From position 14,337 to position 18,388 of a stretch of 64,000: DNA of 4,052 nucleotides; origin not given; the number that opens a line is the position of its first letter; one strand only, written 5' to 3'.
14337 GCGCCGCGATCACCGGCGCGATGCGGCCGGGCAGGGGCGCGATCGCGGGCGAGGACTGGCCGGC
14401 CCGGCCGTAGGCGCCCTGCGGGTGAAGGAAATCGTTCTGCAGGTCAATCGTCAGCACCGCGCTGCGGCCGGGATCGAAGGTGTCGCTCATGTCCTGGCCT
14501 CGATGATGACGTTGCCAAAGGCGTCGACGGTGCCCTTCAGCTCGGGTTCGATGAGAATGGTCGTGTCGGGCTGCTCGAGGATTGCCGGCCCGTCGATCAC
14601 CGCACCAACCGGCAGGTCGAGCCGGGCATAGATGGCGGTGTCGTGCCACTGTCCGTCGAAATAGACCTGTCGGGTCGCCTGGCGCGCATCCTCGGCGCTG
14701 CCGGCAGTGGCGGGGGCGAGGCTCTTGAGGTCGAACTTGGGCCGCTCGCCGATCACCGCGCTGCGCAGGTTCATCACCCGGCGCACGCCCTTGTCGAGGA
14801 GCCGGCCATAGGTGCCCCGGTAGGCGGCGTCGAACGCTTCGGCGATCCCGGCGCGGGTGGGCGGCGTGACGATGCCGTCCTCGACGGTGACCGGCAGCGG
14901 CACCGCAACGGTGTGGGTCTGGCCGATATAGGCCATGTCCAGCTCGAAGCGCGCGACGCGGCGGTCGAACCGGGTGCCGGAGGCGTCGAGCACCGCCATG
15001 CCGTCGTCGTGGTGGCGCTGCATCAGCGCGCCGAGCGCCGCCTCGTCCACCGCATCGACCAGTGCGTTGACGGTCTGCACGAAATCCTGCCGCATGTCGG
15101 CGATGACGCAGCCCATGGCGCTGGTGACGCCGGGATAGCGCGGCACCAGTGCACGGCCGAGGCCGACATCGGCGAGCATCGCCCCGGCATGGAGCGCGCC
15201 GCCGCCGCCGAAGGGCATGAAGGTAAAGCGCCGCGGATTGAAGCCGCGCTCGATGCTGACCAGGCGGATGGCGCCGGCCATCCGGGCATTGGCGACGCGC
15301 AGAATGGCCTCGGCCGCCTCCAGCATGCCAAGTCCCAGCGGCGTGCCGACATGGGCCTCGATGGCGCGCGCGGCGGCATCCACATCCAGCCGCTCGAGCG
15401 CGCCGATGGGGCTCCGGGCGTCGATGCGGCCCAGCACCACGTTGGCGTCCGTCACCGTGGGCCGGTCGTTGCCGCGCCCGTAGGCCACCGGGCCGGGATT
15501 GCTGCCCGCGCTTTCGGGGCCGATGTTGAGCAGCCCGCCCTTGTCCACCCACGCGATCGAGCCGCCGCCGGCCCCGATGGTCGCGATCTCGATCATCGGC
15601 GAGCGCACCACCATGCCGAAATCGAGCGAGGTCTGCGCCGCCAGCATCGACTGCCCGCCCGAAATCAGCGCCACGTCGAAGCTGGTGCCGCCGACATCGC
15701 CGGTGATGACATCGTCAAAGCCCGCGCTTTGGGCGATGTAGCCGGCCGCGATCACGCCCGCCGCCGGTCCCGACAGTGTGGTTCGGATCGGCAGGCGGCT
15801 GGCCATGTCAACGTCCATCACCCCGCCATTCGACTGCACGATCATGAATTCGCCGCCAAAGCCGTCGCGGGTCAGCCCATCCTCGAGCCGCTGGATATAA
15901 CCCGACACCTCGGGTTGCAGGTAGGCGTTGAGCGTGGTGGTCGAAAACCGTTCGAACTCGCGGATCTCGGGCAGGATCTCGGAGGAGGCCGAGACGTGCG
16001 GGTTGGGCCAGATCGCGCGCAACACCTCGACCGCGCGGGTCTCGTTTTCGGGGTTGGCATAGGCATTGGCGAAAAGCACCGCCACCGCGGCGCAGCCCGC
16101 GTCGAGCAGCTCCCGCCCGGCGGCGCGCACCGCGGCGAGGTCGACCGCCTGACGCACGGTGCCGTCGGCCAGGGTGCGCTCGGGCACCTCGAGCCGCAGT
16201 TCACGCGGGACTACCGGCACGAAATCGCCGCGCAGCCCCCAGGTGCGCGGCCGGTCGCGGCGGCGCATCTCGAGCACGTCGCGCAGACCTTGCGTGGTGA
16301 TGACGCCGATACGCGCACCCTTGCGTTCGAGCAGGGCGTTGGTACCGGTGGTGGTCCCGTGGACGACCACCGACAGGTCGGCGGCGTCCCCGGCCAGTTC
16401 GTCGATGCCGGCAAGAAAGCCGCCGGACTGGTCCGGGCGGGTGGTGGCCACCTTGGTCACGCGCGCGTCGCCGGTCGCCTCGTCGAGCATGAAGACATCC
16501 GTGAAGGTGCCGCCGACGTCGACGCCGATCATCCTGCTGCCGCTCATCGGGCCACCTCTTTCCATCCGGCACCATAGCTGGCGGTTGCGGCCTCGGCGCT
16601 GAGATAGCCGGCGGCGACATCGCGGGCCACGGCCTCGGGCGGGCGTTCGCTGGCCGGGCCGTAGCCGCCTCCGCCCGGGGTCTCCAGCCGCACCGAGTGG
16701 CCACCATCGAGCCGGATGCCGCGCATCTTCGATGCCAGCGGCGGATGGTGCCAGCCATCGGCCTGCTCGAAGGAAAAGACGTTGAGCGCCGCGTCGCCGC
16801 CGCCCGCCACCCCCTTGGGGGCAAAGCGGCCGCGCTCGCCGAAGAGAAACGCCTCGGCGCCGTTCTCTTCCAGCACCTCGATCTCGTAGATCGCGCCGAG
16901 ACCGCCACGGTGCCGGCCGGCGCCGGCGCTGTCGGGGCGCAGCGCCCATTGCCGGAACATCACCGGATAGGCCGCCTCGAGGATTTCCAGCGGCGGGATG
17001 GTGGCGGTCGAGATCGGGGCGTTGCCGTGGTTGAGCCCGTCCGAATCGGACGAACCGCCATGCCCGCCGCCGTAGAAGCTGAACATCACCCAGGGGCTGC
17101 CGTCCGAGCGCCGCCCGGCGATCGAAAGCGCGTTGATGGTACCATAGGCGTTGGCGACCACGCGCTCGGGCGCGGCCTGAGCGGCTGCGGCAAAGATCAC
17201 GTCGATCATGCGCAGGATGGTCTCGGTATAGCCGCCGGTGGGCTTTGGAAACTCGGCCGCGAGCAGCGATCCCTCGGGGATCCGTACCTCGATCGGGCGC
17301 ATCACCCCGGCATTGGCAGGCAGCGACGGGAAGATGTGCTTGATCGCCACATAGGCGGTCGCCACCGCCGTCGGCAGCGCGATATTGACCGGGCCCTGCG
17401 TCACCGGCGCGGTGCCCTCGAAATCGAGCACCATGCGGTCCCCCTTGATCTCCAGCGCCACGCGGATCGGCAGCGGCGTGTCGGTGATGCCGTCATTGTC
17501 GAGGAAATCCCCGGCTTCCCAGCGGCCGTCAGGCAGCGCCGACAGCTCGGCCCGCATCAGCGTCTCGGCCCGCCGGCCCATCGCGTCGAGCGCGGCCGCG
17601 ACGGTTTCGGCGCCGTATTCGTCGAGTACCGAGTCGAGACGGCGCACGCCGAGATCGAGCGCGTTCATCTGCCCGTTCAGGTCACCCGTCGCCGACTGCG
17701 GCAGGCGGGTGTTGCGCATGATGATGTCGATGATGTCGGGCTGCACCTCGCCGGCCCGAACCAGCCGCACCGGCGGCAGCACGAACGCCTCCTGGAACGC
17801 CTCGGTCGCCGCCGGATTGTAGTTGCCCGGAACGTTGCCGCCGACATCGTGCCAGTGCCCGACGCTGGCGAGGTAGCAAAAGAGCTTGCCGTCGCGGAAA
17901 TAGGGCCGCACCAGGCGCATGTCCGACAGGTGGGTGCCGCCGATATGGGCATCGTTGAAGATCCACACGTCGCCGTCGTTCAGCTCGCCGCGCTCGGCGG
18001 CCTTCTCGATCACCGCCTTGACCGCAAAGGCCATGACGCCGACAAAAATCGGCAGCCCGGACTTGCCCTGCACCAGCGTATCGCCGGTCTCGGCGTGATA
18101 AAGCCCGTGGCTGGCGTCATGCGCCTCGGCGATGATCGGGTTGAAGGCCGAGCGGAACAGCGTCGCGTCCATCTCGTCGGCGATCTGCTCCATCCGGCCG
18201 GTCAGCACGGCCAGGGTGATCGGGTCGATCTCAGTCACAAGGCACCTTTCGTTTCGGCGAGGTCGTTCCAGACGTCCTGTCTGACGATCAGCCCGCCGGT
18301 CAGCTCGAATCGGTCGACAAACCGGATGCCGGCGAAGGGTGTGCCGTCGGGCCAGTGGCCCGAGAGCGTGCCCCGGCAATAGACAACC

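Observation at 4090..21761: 14.7 kb translationally coupled operon plus divergent GntR-LeuCD: gene set suggests an undescribed cyclic-amide/hydantoin-to-branched-dicarboxylate catabolic pathway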

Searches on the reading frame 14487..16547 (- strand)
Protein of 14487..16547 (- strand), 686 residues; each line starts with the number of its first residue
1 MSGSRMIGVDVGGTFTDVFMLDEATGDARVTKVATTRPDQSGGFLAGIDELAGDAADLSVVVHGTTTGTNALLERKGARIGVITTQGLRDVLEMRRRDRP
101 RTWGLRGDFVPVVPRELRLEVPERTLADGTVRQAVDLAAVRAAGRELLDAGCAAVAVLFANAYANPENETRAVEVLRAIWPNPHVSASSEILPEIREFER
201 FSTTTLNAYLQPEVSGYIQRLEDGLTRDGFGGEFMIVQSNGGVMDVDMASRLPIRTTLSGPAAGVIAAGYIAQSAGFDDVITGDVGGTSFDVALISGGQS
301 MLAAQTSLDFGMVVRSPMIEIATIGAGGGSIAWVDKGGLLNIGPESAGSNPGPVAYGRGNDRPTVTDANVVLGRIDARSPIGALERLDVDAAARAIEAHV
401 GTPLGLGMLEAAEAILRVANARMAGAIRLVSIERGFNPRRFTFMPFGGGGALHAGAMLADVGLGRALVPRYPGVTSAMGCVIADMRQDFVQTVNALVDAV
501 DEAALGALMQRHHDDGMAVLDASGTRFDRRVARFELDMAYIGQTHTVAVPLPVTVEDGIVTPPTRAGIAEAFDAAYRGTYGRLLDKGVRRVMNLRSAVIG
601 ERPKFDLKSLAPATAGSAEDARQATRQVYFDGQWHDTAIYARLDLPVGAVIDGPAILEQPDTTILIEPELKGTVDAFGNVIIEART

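Call 7: search_protein_families(library=pfam, proteins=[window:14487-16547:-], max_evalue=0.001)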
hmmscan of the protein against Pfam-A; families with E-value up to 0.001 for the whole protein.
window:14487-16547:- (686 aa): 3 families
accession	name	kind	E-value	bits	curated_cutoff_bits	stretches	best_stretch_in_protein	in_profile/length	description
PF01968.24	Hydantoinase_A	-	2.6e-85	286.6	22.9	1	200-488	1-290/291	Hydantoinase/oxoprolinase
PF05378.19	Hydant_A_N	-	4.9e-46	157.1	25.2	1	7-179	2-175/176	Hydantoinase/oxoprolinase N-terminal region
PF19278.4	Hydant_A_C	-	1.2e-14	54.6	21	1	522-677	31-185/193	Hydantoinase/oxoprolinase C-terminal domain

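Call 8: search_protein_families(library=ncbifam, proteins=[window:14487-16547:-], max_evalue=0.001)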
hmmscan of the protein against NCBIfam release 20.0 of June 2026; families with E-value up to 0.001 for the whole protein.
window:14487-16547:- (686 aa): 3 families
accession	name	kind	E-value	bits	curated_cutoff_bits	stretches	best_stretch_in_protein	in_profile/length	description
NF050156.1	CapLactmsAlpCapA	equivalog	2.7e-148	495.3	1000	1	7-680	3-683/689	caprolactamase subunit alpha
NF042975.2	AcphenoCarb_ApcC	equivalog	1.4e-87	294.5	1500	1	7-684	11-711/733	acetophenone carboxylase subunit gamma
NF042960.1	AcphenoCarb_ApcA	equivalog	2.5e-56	191.3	1250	1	7-682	4-655/658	acetophenone carboxylase subunit alpha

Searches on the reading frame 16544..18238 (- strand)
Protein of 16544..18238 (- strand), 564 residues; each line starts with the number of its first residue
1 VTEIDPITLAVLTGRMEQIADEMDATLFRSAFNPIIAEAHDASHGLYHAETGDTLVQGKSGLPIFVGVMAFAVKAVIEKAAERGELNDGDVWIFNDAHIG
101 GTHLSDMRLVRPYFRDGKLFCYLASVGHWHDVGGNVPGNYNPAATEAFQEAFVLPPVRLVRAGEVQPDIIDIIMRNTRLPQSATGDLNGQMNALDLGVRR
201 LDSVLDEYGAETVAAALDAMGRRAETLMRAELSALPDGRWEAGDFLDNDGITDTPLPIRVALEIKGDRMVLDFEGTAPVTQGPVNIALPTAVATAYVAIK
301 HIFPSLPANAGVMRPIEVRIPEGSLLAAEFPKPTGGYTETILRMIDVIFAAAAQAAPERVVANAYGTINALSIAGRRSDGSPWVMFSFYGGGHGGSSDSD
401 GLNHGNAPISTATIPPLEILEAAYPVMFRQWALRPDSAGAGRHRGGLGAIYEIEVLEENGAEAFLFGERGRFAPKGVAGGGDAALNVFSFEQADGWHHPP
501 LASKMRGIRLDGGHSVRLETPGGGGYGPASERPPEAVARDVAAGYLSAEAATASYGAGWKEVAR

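Call 7: search_protein_families(library=pfam, proteins=[window:16544-18238:-], max_evalue=0.001)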
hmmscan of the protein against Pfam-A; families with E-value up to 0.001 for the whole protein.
window:16544-18238:- (564 aa): 1 family
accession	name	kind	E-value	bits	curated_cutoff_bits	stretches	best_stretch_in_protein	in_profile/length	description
PF02538.19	Hydantoinase_B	-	1.8e-166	555.1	26.8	1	5-528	1-518/519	Hydantoinase B/oxoprolinase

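Call 8: search_protein_families(library=ncbifam, proteins=[window:16544-18238:-], max_evalue=0.001)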
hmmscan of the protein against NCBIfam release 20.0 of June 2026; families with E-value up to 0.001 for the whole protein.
window:16544-18238:- (564 aa): 2 families
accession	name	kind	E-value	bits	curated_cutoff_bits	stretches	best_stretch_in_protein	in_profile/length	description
NF050157.1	CapLactmsBetCapB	equivalog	5.7e-89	298.9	1000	1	4-557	1-557/577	caprolactamase subunit beta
NF042976.1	AcphenoCarb_ApcD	equivalog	4.3e-43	147.6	1500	1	3-450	28-484/685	acetophenone carboxylase subunit delta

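Call 82: search_dna_similar(query=window:16544-18238:-, collection=plasmids, mode=protein, max_evalue=1e-100, max_rows=25)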
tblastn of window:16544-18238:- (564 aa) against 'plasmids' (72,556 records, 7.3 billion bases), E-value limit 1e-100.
Records with a match: 44; places in all: 45; records where one place covers at least 80% of the query: 44.
Best place of each record, by identity: 80-90% 9; 60-80% 21; <60% 14.
By first word of the organism name: Azospirillum 10; Sulfitobacter 9; Paraburkholderia 6; Rhizobium 3; Neorhizobium 2; Methylobacterium 2; Pseudosulfitobacter 2; Sinorhizobium 2; Tistrella 1; Variovorax 1; and 6 more.
By predicted mobility (MOB-suite, as given by PLSDB): non-mobilizable 33; mobilizable 8; conjugative 3.
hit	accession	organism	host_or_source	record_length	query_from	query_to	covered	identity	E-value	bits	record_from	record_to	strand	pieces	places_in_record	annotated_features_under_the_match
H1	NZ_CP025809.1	Sulfitobacter sp. SK025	Marine surface water,North Sea (surface ...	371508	3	564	100%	81.7%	0e+0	813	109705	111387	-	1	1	hydantoinase B/oxoprolinase family protein | hydantoinase/oxoprolinase family protein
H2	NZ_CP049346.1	Sulfitobacter pontiacus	-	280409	3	564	100%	81.7%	0e+0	811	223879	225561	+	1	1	hydantoinase B/oxoprolinase family protein | hydantoinase/oxoprolinase family protein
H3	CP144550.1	Sulfitobacter pontiacus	cell culture,salt marsh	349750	3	564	100%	81.5%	0e+0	815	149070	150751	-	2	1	record has no annotation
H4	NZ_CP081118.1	Sulfitobacter pontiacus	-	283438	3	564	100%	81.5%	0e+0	810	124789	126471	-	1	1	hydantoinase B/oxoprolinase family protein | hydantoinase/oxoprolinase family protein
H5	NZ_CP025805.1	Sulfitobacter sp. SK012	Marine Sediment,North Sea (sediment)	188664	4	561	99%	81.9%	0e+0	846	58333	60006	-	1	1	hydantoinase B/oxoprolinase family protein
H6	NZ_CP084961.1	Sulfitobacter pontiacus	cell culture,Seawater from the North ...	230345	3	564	100%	81.3%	0e+0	809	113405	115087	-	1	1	hydantoinase B/oxoprolinase family protein | hydantoinase/oxoprolinase family protein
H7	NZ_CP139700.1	Sulfitobacter pontiacus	Bacterial Culture,hydrothermal vent ...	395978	3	564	100%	81.3%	0e+0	809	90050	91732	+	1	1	hydantoinase B/oxoprolinase family protein | hydantoinase/oxoprolinase family protein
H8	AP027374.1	Sulfitobacter pontiacus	-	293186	3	564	100%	81.3%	0e+0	808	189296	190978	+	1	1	methylhydantoinase | hypothetical protein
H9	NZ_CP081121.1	Sulfitobacter sp. S190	-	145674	2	563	100%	80.8%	0e+0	821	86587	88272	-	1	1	hydantoinase B/oxoprolinase family protein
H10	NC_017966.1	Tistrella mobilis KA081020-065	-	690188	1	556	99%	73.2%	0e+0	760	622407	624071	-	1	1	hydantoinase B/oxoprolinase family protein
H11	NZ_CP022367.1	Azospirillum sp. TSH58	single cell,paddy soils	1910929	2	556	98%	65.2%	0e+0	630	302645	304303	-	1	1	record has no annotation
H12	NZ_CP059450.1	Azospirillum brasilense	Prokaryotes,soil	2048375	2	556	98%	65.2%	0e+0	627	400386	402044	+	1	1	none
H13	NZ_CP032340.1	Azospirillum brasilense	soil sample,Agricultural field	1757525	2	556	98%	65.0%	0e+0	626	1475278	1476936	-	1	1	none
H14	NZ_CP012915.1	Azospirillum brasilense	Digitaria eriantha,microbe,root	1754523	2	556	98%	65.0%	0e+0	626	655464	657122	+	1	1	none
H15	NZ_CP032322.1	Azospirillum argentinense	soil sample,Agricultural field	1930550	4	556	98%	65.3%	0e+0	626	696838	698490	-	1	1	record has no annotation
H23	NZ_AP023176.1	Paraburkholderia largidicola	Physopelta gutta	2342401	4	547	96%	64.4%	0e+0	625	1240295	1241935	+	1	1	none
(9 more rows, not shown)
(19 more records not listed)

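Call 83: get_annotated_region(hit=H10, flank=9000)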
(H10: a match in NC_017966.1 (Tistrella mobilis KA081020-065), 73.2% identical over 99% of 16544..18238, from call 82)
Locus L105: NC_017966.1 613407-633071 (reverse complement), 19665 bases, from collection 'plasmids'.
description: Tistrella mobilis KA081020-065 plasmid pTM2, complete sequence
organism: Tistrella mobilis KA081020-065 (NCBI taxid 1110502)
taxonomy: Bacteria; Pseudomonadota; Alphaproteobacteria; Geminicoccales; Geminicoccaceae; Tistrella; Tistrella mobilis; Tistrella mobilis KA081020-065
host: -; source: -; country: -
typing (MOB-suite, as given by PLSDB): non-mobilizable
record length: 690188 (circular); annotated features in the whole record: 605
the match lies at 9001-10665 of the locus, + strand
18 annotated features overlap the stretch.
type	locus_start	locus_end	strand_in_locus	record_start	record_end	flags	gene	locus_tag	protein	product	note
CDS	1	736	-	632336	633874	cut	-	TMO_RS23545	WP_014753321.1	AMP-binding protein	-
CDS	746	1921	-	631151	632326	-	-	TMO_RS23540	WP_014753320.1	thiolase domain-containing protein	-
CDS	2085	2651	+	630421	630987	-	-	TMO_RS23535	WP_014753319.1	LuxR C-terminal-related transcriptional regulator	GO:0006355 - regulation of DNA-templated transcription [Evidence IEA]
CDS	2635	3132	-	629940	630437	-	-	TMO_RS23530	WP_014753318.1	SRPBCC domain-containing protein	-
CDS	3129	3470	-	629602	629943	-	-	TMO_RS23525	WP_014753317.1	metalloregulator ArsR/SmtB family transcription factor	GO:0006355 - regulation of DNA-templated transcription [Evidence IEA]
CDS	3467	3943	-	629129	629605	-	-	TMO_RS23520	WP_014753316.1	VOC family protein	-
CDS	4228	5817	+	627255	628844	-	-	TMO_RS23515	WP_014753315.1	LA2681 family HEPN domain-containing protein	-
CDS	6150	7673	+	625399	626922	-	-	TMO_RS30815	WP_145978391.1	hypothetical protein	-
CDS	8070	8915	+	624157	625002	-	-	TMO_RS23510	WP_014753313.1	GntR family transcriptional regulator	-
CDS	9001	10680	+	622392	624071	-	-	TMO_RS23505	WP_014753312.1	hydantoinase B/oxoprolinase family protein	-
CDS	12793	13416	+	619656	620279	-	-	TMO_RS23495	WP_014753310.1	cysteine hydrolase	-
CDS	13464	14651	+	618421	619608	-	-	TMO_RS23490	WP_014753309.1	acyl-CoA dehydrogenase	-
CDS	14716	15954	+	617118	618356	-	-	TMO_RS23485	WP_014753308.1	CaiB/BaiF CoA-transferase family protein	-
CDS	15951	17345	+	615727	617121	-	leuC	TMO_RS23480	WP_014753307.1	3-isopropylmalate dehydratase large subunit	GO:0009098 - leucine biosynthetic process [Evidence IEA]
CDS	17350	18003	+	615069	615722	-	leuD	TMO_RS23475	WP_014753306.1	3-isopropylmalate dehydratase small subunit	GO:0009098 - leucine biosynthetic process [Evidence IEA]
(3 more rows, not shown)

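Call 84: get_annotated_region(hit=H23, flank=11000)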
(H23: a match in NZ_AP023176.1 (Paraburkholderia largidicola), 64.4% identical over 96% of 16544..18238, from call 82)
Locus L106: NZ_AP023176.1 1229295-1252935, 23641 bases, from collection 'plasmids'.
description: Paraburkholderia sp. PGU16 plasmid PPGU16_p1, complete sequence
organism: Paraburkholderia largidicola (NCBI taxid 2735433)
taxonomy: Bacteria; Pseudomonadota; Betaproteobacteria; Burkholderiales; Burkholderiaceae; Paraburkholderia; Paraburkholderia largidicola
host: -; source: Physopelta gutta; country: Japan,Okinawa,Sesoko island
typing (MOB-suite, as given by PLSDB): non-mobilizable
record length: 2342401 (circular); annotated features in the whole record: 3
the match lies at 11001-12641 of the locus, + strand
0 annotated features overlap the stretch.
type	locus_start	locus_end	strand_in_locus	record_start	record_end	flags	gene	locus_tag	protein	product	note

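Call 87: search_protein_families(library=ncbifam, proteins=[L105:13464-14651:+, L105:14716-15954:+], max_evalue=1e-20)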
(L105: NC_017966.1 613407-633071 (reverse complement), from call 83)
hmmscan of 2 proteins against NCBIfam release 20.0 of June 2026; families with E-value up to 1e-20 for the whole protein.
L105:13464-14651:+ (395 aa): 13 families
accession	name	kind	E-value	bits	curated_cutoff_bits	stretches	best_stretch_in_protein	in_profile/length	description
NF052270.1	Staph_DH_FadE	equivalog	9.2e-70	235.4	600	1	11-394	11-399/400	acyl-CoA dehydrogenase FadE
NF042972.1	AcrlCoAredClosAcrC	equivalog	1.1e-68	231.7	640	1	20-387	4-375/378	acryloyl-CoA reductase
NF058590.1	AcCoDHFadEBacil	equivalog_domain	1.2e-65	222.2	600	1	19-303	19-306/586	acyl-CoA dehydrogenase FadE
NF045552.1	GlutCoADH_Des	equivalog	2.1e-63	214.8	470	1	20-391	4-382/387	glutaryl-CoA dehydrogenase Acd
NF043006.1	CyhCrbnylCoADH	equivalog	3e-46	158.1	650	1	22-386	5-373/380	cyclohexane-1-carbonyl-CoA dehydrogenase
NF053553.1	prodigi_MBC_PigA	equivalog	4.4e-46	157.7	500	1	20-386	4-377/381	prodigiosin MBC biosynthesis dehydrogenase PigA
NF042439.1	SulpropCoADesulf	equivalog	9.7e-45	152.9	600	1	30-376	2-358/379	3-sulfinopropanoyl-CoA desulfinase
NF045652.1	ProlPCPDhRedW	equivalog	1e-43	149.6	650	1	24-355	3-341/376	L-prolyl-[peptidyl-carrier protein] dehydrogenase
TIGR03207.1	cyc_hxne_CoA_dh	equivalog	9.3e-35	120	575.35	1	21-387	1-370/372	cyclohexanecarboxyl-CoA dehydrogenase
NF008997.0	PRK12341.1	equivalog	1.3e-33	116.7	537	1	23-387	7-375/382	acyl-CoA dehydrogenase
NF002885.1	PRK03354.1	equivalog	1.3e-32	113.2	540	1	20-387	4-372/378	crotonobetainyl-CoA dehydrogenase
NF007000.1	PRK09463.1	subfamily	1.9e-23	82.7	600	0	20-182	42-212/726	acyl-CoA dehydrogenase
TIGR03204.1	pimC_large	equivalog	2.3e-21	76.2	623.85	1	56-311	41-300/395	pimeloyl-CoA dehydrogenase large subunit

L105:14716-15954:+ (412 aa): 7 families
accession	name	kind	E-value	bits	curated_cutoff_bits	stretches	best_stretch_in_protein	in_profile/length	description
NF052585.1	SucGlutTfsCaiB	equivalog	3e-160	533.1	750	1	7-394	5-388/394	succinate--glutarate CoA-transferase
NF041294.1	Scnl_mescCoAtase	equivalog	9.8e-88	294.8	700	1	8-391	2-380/381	succinyl-CoA:mesaconate CoA-transferase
NF008511.0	PRK11430.1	equivalog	8e-80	268.8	522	1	3-350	3-339/381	CoA:oxalate CoA-transferase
NF003809.0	PRK05398.1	subfamily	6.8e-74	248.9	442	1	9-218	4-203/416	formyl-CoA transferase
TIGR03253.1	oxalate_frc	equivalog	1.5e-71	241.3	504.2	1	9-218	3-202/416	formyl-CoA transferase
NF002914.1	PRK03525.1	equivalog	2.1e-34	119.2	413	1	8-411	8-397/400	L-carnitine CoA-transferase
TIGR04253.1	mesacon_CoA_iso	equivalog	2.1e-26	92.9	725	1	8-411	1-400/403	2-methylfumaryl-CoA isomerase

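Call 89: search_protein_families(library=pfam, proteins=[L106:16610-18088:+, L106:18254-18988:+, L106:20022-20918:+, L106:20940-21584:+, L106:21581-22240:+, L106:22237-23136:+, L106:20085-21275:-, L106:16460-17299:-], max_evalue=0.00001)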
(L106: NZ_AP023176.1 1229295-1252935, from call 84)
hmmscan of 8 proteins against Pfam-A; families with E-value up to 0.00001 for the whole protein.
L106:16610-18088:+ (492 aa): 4 families
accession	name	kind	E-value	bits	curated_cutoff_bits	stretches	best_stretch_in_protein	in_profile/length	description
PF13551.12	HTH_29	-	3.1e-11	43.6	28.1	1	16-76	1-62/64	Winged helix-turn helix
PF13565.12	HTH_32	-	3.7e-08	34.2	33.7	1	44-117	2-73/73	Homeodomain-like domain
PF13518.12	HTH_28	-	1.1e-06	29.1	25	1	16-66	2-51/52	Helix-turn-helix domain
PF13384.12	HTH_23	-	1.6e-06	28.1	24.6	1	11-59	2-49/50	Homeodomain-like domain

L106:18254-18988:+ (244 aa): 3 families
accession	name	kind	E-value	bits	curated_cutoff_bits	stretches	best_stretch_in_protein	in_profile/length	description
PF13551.12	HTH_29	-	1.8e-07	31.6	28.1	1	16-74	1-60/64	Winged helix-turn helix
PF13384.12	HTH_23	-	7.5e-06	26.1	24.6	0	11-59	2-49/50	Homeodomain-like domain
PF13565.12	HTH_32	-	8.8e-06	26.6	33.7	0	44-114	2-70/73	Homeodomain-like domain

L106:20022-20918:+ (298 aa): 2 families
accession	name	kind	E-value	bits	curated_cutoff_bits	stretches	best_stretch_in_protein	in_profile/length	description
PF00497.25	SBP_bac_3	-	2.8e-35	121.4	26.4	1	62-287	1-131/132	Bacterial extracellular solute-binding proteins, family 3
PF12974.12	Phosphonate-bd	-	2.3e-06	27.6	27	1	88-276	19-220/242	ABC transporter, phosphonate, periplasmic substrate-binding protein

L106:20940-21584:+ (214 aa): 1 family
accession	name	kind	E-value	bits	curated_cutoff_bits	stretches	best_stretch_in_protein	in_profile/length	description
PF00528.27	BPD_transp_1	-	1.7e-16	60.9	26.4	1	27-207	1-181/184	Binding-protein-dependent transport system inner membrane component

L106:21581-22240:+ (219 aa): 1 family
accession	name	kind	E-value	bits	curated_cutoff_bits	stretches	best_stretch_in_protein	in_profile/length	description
PF00528.27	BPD_transp_1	-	3.8e-18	66.3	26.4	1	34-211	2-179/184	Binding-protein-dependent transport system inner membrane component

L106:22237-23136:+ (299 aa): 3 families
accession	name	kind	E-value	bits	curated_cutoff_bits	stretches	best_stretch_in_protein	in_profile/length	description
PF00005.33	ABC_tran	-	2.6e-37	128.9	25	1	52-208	1-137/137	ABC transporter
PF13304.12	AAA_21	-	4.5e-11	43.8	27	0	189-240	247-301/304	AAA domain, putative AbiEii toxin, Type IV TA system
PF02463.25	SMC_N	-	6.1e-08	32.8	40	1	58-247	21-207/220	RecF/RecN/SMC N terminal domain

L106:20085-21275:- (396 aa): 0 families

L106:16460-17299:- (279 aa): 0 families
